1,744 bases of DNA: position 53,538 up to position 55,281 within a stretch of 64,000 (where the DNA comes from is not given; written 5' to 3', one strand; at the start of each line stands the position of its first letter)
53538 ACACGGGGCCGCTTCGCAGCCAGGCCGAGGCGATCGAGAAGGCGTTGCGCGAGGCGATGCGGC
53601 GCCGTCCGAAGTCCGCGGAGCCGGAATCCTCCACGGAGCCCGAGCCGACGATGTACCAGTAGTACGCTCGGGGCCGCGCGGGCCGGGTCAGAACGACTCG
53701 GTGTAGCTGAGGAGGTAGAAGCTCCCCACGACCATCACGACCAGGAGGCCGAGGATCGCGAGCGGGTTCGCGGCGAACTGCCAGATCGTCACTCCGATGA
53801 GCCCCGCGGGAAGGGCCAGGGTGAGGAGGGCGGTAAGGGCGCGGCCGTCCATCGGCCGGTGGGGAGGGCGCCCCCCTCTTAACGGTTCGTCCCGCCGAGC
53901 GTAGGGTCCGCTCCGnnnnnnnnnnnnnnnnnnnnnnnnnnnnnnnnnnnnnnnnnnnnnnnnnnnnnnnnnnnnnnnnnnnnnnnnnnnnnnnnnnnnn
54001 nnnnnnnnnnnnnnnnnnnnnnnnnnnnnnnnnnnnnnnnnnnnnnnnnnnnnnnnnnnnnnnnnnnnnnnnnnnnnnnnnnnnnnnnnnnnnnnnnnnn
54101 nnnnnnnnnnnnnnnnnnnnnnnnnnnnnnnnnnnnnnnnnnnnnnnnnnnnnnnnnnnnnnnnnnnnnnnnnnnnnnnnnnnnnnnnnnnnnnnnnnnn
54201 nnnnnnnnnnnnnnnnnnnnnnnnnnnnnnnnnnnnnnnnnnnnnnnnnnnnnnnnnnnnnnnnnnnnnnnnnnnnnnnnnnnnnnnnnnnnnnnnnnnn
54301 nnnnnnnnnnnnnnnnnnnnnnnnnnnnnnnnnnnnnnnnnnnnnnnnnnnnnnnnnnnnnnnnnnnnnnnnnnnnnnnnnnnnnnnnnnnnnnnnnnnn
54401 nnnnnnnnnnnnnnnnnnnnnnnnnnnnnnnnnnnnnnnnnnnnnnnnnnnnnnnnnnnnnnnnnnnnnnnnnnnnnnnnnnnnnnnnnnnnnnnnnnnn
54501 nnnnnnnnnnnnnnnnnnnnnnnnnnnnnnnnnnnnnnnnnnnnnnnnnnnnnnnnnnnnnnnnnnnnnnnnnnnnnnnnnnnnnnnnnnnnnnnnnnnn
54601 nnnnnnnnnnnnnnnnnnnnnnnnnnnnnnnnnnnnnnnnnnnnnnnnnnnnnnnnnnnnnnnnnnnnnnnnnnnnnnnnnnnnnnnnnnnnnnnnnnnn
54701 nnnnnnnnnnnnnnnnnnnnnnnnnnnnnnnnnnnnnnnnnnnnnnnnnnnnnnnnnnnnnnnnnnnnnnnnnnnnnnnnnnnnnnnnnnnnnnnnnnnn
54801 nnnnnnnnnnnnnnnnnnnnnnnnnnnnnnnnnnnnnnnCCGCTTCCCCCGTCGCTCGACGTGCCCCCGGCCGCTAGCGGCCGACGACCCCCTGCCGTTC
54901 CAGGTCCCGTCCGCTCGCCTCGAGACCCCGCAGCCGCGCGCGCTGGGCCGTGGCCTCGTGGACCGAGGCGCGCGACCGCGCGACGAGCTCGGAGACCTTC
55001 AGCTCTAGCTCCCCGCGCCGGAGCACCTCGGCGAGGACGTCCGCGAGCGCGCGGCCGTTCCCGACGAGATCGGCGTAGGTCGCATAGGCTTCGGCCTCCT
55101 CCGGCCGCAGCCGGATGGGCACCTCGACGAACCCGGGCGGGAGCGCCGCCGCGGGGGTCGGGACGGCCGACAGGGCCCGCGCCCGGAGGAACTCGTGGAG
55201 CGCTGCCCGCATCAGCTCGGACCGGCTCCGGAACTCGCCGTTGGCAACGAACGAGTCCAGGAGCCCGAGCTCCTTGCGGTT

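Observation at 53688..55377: Three-gene cassette: RHH DNA-binding protein, C-terminally truncated FtsZ/tubulin GTPase, tiny 2-TM protein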

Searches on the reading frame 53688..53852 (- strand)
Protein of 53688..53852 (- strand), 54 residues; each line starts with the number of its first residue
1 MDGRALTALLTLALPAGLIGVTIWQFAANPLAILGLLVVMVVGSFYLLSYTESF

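Call 3: search_protein_families(library=pfam, proteins=[window:53688-53852:-], max_evalue=1)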
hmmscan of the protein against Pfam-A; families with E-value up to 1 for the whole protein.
window:53688-53852:- (54 aa): 1 family
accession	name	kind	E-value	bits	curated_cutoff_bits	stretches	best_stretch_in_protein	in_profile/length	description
PF12911.12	OppC_N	-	0.058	13.7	23.9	1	22-42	6-26/53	N-terminal TM domain of oligopeptide transport permease C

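Call 4: search_protein_families(library=ncbifam, proteins=[window:53688-53852:-], max_evalue=1)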
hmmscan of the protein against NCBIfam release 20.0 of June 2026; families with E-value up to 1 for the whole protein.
window:53688-53852:- (54 aa): 1 family
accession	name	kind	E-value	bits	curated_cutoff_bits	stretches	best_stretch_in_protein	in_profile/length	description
NF033470.1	SMR_qac_bcrC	exception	0.16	12.5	225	1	16-48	71-101/114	quaternary ammonium compound efflux SMR transporter BcrC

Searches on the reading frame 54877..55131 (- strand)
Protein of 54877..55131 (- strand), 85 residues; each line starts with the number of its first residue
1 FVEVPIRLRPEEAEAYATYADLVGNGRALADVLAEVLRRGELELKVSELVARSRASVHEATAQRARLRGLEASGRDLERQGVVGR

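Call 66: search_protein_families(library=ncbifam, proteins=[window:54877-55131:-], max_evalue=1)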
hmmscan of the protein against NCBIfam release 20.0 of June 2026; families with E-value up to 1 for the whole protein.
seq(85 aa): 2 families
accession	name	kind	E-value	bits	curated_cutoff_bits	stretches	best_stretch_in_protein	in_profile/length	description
NF005246.0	PRK06756.1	subfamily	0.0016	18.4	130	1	18-60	7-49/148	flavodoxin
NF005587.0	PRK07308.1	equivalog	0.11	12.7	138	1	17-58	6-47/147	flavodoxin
